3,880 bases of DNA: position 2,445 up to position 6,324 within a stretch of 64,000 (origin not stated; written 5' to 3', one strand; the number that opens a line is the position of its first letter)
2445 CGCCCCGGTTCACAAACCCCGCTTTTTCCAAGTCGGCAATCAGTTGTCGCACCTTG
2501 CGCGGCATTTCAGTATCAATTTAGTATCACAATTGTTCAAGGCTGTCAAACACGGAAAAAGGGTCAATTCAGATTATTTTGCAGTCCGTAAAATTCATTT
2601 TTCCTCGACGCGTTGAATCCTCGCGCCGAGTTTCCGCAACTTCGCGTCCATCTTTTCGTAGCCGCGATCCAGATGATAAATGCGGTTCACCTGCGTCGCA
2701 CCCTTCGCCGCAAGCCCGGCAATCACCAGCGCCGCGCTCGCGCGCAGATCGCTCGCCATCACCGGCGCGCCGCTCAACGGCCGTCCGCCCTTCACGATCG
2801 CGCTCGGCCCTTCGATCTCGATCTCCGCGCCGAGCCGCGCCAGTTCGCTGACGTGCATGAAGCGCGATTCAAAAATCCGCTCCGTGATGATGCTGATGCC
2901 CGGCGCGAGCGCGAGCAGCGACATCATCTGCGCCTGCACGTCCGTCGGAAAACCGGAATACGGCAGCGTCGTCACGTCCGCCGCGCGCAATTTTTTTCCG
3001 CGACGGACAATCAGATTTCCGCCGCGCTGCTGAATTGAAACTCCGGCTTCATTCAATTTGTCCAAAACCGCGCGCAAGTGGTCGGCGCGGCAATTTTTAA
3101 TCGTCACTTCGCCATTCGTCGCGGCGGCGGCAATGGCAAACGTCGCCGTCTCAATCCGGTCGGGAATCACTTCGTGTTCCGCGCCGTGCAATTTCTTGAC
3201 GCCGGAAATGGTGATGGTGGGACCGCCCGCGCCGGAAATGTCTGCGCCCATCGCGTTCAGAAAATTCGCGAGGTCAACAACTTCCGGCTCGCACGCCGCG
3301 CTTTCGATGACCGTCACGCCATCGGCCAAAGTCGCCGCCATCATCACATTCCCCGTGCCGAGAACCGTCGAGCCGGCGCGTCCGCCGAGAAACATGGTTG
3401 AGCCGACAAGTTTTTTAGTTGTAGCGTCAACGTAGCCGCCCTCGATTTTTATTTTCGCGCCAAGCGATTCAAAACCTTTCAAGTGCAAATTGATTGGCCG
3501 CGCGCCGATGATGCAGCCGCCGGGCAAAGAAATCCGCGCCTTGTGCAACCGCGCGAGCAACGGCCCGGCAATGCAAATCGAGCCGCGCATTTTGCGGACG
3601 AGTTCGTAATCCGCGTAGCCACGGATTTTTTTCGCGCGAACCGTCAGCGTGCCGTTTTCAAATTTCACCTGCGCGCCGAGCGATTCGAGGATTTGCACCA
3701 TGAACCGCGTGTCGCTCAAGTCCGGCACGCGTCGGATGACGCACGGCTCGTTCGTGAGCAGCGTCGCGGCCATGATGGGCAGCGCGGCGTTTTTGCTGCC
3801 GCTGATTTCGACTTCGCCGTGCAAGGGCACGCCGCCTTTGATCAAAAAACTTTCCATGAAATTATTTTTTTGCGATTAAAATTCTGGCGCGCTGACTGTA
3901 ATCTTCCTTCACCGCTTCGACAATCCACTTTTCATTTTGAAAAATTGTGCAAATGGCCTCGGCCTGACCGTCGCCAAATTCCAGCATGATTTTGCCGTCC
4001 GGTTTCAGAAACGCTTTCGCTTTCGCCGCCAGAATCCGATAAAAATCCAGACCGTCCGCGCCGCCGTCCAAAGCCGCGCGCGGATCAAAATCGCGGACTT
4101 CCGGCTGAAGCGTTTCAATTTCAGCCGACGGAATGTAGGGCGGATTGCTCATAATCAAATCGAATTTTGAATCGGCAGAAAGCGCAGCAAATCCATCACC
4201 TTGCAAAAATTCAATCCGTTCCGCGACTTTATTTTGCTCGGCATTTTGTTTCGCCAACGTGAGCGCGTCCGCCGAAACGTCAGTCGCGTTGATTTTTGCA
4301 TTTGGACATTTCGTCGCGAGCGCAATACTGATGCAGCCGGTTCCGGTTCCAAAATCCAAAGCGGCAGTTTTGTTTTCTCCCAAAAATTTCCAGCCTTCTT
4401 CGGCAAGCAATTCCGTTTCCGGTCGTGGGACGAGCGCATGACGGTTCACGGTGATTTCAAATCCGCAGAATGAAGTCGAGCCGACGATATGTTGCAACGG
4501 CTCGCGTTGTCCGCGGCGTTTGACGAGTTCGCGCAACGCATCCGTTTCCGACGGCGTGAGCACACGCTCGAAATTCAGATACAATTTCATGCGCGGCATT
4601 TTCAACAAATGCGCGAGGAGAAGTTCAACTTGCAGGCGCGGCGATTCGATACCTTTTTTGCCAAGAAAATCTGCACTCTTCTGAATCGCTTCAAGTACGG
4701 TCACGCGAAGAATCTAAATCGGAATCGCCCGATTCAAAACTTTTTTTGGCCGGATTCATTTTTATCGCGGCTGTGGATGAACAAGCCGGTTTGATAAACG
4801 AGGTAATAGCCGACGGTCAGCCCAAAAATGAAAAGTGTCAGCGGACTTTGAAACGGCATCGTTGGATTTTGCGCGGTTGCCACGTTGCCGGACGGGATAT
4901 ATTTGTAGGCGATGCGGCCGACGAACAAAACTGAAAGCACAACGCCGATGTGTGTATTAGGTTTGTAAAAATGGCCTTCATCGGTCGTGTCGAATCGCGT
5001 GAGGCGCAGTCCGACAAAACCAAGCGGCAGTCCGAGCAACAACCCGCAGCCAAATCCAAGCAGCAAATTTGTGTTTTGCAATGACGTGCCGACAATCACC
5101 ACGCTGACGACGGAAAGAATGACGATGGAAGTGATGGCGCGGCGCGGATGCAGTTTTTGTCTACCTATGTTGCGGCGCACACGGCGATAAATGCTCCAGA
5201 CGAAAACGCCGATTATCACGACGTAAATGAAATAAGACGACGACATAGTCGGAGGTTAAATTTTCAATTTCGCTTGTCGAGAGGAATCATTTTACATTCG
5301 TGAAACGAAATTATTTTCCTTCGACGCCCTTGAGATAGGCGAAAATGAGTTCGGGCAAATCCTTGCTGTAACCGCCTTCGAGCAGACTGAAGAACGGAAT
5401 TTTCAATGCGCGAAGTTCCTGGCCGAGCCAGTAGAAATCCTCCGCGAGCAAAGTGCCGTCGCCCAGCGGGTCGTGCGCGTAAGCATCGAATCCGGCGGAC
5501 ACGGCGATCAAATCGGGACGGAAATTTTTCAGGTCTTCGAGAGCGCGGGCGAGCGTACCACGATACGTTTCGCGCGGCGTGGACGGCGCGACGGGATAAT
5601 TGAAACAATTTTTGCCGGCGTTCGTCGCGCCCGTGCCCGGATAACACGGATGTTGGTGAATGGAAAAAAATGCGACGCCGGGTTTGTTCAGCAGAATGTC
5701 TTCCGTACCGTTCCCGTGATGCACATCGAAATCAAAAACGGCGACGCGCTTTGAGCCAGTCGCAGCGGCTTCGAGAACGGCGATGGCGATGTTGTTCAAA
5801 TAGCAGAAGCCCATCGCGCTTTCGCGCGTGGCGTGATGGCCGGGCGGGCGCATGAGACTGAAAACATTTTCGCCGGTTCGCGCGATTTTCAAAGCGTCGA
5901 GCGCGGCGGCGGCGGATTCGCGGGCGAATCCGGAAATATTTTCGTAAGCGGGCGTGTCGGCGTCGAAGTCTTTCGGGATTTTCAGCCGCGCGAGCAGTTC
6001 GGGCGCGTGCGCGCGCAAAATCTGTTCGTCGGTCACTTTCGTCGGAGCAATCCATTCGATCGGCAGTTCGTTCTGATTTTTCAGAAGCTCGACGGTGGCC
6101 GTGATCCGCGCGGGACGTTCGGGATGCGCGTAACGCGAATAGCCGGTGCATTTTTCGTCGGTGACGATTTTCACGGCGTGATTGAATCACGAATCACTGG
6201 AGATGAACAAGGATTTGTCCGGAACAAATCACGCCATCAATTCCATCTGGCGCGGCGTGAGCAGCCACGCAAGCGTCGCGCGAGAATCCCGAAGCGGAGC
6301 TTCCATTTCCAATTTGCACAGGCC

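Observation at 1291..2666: Three copies of the murA 3' terminus bracket two toxin-antitoxin-only cassettes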

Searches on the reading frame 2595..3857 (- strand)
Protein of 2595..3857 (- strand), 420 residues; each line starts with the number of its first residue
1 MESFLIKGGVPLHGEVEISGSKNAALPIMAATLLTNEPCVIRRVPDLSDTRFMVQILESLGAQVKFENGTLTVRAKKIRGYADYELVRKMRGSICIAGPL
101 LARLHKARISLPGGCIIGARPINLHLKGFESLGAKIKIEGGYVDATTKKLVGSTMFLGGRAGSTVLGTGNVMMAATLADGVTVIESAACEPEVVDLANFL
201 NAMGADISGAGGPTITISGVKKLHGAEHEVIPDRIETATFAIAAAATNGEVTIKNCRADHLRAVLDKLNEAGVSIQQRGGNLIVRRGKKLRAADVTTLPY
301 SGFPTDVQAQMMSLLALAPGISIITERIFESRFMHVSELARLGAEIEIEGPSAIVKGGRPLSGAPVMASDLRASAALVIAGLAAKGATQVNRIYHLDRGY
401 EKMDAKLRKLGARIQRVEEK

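Call 5: search_protein_families(library=pfam, proteins=[window:2595-3857:-], max_evalue=0.01)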
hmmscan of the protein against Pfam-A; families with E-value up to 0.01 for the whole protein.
window:2595-3857:- (420 aa): 1 family
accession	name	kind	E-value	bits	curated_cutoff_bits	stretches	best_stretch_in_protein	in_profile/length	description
PF00275.25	EPSP_synthase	-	3.7e-106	355.8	22.8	1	7-406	2-416/417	EPSP synthase (3-phosphoshikimate 1-carboxyvinyltransferase)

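Call 9: find_related_loci(query=window:2595-3857:-, collection=genome_contigs, flank=8000)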
Query window:2595-3857:- (420 aa) in genome_contigs; peptide patterns used: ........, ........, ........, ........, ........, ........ (x = any residue, [..] = any of these).
599 stretches matched a pattern (row limit reached: there are more); 570 encode a relative of the query (tblastn E <= 1e-3); the best 80 are kept; 80 distinct loci.
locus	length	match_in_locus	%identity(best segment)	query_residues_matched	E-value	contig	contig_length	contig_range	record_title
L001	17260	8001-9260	96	1-420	0e+0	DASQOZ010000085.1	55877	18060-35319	MAG TPA_asm: Candidatus Methylomirabilota bacterium isolate SMAG_U10816 k141_1044264, whole genome shotgun sequence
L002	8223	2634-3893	95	1-420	0e+0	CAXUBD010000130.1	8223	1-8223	MAG TPA_asm: uncultured Verrucomicrobiota bacterium isolate public_SRR14722149_metawrap_bin.4 genome assembly, contig: p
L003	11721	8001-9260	95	1-420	0e+0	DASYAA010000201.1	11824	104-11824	MAG TPA_asm: Verrucomicrobiia bacterium isolate SMAG_U4867 k141_788489, whole genome shotgun sequence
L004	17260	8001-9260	90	1-420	0e+0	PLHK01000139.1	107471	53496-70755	MAG: Limisphaerales bacterium isolate bog_1402 73.20110800_S1S.11_contig_1481, whole genome shotgun sequence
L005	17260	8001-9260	90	1-420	0e+0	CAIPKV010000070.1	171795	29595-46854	MAG: uncultured Verrucomicrobia subdivision 3 bacterium isolate AM4_bin-735 genome assembly, contig: bin-735:70/87, whol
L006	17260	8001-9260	90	1-420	0e+0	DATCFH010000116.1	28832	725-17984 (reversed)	MAG TPA_asm: Verrucomicrobiia bacterium isolate SMAG_U7775 k141_434756, whole genome shotgun sequence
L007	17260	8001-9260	89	1-420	0e+0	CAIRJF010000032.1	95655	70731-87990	MAG: uncultured Verrucomicrobia subdivision 3 bacterium isolate AM2_bin-1229 genome assembly, contig: bin-1229:32/40, wh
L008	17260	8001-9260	87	1-420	0e+0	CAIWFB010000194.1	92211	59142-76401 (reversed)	MAG: uncultured Verrucomicrobia subdivision 3 bacterium isolate KR_bin-4047 genome assembly, contig: bin-4047:194/354, w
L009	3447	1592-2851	90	1-420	0e+0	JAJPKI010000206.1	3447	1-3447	MAG: Verrucomicrobia bacterium isolate Centralia_MAG_692 k107_33420513, whole genome shotgun sequence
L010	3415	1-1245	89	6-420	0e+0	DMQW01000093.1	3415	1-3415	MAG TPA_asm: Limisphaerales bacterium isolate UBA11358 contig_46483, whole genome shotgun sequence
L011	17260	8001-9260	87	1-420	0e+0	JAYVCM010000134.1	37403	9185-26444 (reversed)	MAG: Limisphaerales bacterium isolate GL32_Down_metabat_63 GL32_Down_metabat_63_133, whole genome shotgun sequence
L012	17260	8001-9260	87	1-420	0e+0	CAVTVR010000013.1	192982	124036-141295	MAG: uncultured Verrucomicrobiae bacterium isolate MFD09286.bin.2.125 genome assembly, contig: contig_93699, whole genom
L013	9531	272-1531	89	1-420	0e+0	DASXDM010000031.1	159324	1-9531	MAG TPA_asm: Verrucomicrobiia bacterium isolate SMAG_U5086 k141_1600797, whole genome shotgun sequence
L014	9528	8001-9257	86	1-419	0e+0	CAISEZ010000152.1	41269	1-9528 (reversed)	MAG: uncultured Verrucomicrobia subdivision 3 bacterium isolate Umea_bin-09539 genome assembly, contig: bin-09539:152/16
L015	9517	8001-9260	87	1-420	0e+0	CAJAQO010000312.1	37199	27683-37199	MAG: uncultured Verrucomicrobia subdivision 3 bacterium isolate B-2_bin-237 genome assembly, contig: bin-237:312/335, wh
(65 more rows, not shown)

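Call 23: find_encoding_contigs(protein=window:2595-3857:-, flank=6000, max_places=10)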
Protein window:2595-3857:- (420 aa): 4 contigs read that carry it; 1 place shown.
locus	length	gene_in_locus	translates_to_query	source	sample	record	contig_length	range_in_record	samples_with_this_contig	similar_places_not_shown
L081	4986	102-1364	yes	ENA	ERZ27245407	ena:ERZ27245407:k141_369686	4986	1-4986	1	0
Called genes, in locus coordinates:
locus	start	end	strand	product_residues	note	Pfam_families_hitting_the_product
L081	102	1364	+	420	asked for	PF00275:EPSP_synthase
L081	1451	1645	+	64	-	PF07927:HicA_toxin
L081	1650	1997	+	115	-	PF05534:HicB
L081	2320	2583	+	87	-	-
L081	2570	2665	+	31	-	-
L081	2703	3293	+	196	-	-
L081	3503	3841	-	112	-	-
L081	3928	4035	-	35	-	-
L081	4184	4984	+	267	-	?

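Call 42: find_related_loci(query=window:2595-3857:-, collection=metagenome_contigs, flank=7000)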
Query window:2595-3857:- (420 aa) in metagenome_contigs; peptide patterns used: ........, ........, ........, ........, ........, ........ (x = any residue, [..] = any of these).
600 stretches matched a pattern (row limit reached: there are more); 580 encode a relative of the query (tblastn E <= 1e-3); the best 80 are kept; 80 distinct loci.
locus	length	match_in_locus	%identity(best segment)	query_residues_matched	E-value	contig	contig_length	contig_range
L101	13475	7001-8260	96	1-420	0e+0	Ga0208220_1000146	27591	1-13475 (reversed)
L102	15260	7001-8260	96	1-420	0e+0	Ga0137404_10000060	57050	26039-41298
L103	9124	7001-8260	96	1-420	0e+0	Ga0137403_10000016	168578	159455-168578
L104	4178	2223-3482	95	1-420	0e+0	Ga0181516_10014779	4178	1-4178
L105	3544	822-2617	95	1-420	0e+0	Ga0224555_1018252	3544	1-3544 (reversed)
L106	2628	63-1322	94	1-420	0e+0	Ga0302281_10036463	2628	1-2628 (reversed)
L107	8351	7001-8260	95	1-420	0e+0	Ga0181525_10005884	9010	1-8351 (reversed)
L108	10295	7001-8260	94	1-420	0e+0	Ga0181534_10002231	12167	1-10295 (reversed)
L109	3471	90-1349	95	1-420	0e+0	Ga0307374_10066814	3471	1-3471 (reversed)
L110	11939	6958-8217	95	1-420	0e+0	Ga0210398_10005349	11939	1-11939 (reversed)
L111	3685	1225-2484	90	1-420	0e+0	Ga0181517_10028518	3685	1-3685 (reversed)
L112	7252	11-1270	89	1-420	0e+0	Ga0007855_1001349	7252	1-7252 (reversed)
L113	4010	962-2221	89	1-420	0e+0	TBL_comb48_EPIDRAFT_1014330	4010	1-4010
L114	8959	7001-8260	93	1-420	0e+0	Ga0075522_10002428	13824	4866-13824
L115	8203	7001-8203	93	1-401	0e+0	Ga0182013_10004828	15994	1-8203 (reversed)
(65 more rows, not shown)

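Call 75: search_protein_families(library=pfam, alignment_id=A3, max_evalue=0.00001)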
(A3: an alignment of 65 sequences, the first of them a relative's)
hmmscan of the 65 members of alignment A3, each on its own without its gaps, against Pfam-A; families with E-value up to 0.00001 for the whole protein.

A. member 1, L023:9984-11204:- (407 aa): 2 families
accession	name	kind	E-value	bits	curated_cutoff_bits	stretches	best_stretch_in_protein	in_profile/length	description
PF06968.18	BATS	-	6.7e-16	58.7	22.2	1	261-395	4-88/88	Biotin and Thiamin Synthesis associated domain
PF04055.27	Radical_SAM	-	3.5e-13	50.5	29.5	1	82-222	3-147/166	Radical SAM superfamily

B. families by the number of members that match (of 65 scanned): 65 families (the first 25 are shown)
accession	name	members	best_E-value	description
PF04055.27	Radical_SAM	2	2.4e-30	Radical SAM superfamily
PF01134.28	GIDA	1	3.4e-157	Glucose inhibited division protein A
PF02934.20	GatB_N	1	1.5e-110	GatB/GatE catalytic domain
PF00079.25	Serpin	1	1.4e-101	Serpin (serine protease inhibitor)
PF09935.14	DUF2167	1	1.7e-88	Protein of unknown function (DUF2167)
PF20530.3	DUF6745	1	1.3e-57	Domain of unknown function (DUF6745)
PF03150.19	CCP_MauG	1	6.8e-55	Di-haem cytochrome c peroxidase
PF02637.23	GatB_Yqey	1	2.4e-42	GatB domain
PF09359.15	VTC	1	7.5e-39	VTC domain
PF12704.14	MacB_PCD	1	5.9e-38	MacB-like periplasmic core domain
PF00342.24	PGI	1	1.1e-32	Phosphoglucose isomerase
PF03235.19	GmrSD_N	1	1.1e-31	GmrSD restriction endonuclease, N-terminal domain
PF01757.29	Acyl_transf_3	1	5.6e-29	Acyltransferase domain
PF00204.31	DNA_gyraseB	1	3.3e-28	DNA gyrase B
PF00005.33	ABC_tran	1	9e-28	ABC transporter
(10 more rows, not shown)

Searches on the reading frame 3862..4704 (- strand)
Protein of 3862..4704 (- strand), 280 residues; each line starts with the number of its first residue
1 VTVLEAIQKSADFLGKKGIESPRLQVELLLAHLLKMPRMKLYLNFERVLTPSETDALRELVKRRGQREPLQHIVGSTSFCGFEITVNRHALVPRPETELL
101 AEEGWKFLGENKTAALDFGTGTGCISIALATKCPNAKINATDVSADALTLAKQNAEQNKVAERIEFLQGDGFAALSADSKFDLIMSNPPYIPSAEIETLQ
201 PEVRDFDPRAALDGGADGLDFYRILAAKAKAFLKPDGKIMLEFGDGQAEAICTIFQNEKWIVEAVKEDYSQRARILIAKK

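Call 5: search_protein_families(library=pfam, proteins=[window:3862-4704:-], max_evalue=0.01)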
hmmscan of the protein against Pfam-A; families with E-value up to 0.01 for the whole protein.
window:3862-4704:- (280 aa): 21 families
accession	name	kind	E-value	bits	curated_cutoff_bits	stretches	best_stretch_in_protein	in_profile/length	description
PF17827.6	PrmC_N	-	5e-22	78.7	23.4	1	5-75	1-71/71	PrmC N-terminal domain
PF05175.20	MTS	-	1.2e-19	71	23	1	111-191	31-109/170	Methyltransferase small domain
PF13847.12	Methyltransf_31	-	1.7e-16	60.6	27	1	112-259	4-127/145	Methyltransferase domain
PF13649.12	Methyltransf_25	-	1.2e-13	51.9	27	1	116-200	2-86/97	Methyltransferase domain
PF06325.19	PrmA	-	3.3e-11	43.7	22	1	111-187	161-233/296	Ribosomal protein L11 methyltransferase (PrmA)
PF08241.18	Methyltransf_11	-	6.4e-09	36.8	21.2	1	116-187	1-67/95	Methyltransferase domain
PF08242.18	Methyltransf_12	-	6.6e-09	36.8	30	1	116-186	1-71/98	Methyltransferase domain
PF12847.13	Methyltransf_18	-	1.1e-07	32.5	27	1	111-184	14-86/151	Methyltransferase domain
PF01170.24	UPF0020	-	6.4e-07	29.7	22.3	1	134-192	75-133/197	RMKL-like, methyltransferase domain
PF07669.17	Eco57I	-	4.9e-06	27.2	25.3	1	151-240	50-131/171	Eco57I restriction-modification methylase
PF04816.18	TrmK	-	8.9e-06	25.8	27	1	116-184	2-70/205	tRNA (adenine(22)-N(1))-methyltransferase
PF05971.18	Methyltransf_10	-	1.2e-05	25.2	23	1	111-194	102-191/299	RNA methyltransferase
PF01209.24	Ubie_methyltran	-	1.4e-05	25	20.1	1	113-184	49-120/233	ubiE/COQ5 methyltransferase family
PF10294.15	Methyltransf_16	-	2.6e-05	24.5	21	1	111-168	46-104/174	Lysine methyltransferase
PF09445.16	Methyltransf_15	-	6.6e-05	23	22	1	114-189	3-80/165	RNA cap guanine-N2 methyltransferase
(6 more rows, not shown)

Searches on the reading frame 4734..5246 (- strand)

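Call 5: search_protein_families(library=pfam, proteins=[window:4734-5246:-], max_evalue=0.01)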
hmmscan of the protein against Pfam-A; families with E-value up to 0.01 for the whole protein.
window:4734-5246:- (170 aa): 1 family
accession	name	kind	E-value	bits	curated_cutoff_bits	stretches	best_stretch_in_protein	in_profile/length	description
PF07301.16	DUF1453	-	0.0002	21.9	24.6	1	6-132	5-124/145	CcdC protein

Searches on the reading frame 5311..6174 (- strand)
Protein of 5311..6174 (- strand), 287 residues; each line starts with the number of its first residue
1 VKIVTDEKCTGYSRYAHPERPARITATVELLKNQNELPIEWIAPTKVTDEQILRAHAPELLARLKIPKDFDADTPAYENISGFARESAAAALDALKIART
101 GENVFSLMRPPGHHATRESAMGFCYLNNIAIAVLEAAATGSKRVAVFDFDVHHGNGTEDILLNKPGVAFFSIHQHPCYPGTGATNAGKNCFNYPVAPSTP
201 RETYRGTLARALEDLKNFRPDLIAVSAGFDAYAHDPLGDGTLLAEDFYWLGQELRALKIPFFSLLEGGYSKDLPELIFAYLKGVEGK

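Call 5: search_protein_families(library=pfam, proteins=[window:5311-6174:-], max_evalue=0.01)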
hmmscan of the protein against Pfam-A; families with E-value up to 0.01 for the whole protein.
window:5311-6174:- (287 aa): 1 family
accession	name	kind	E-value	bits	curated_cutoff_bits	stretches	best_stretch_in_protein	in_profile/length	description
PF00850.24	Hist_deacetyl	-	6.9e-65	219.7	27.9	1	17-272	1-285/298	Histone deacetylase domain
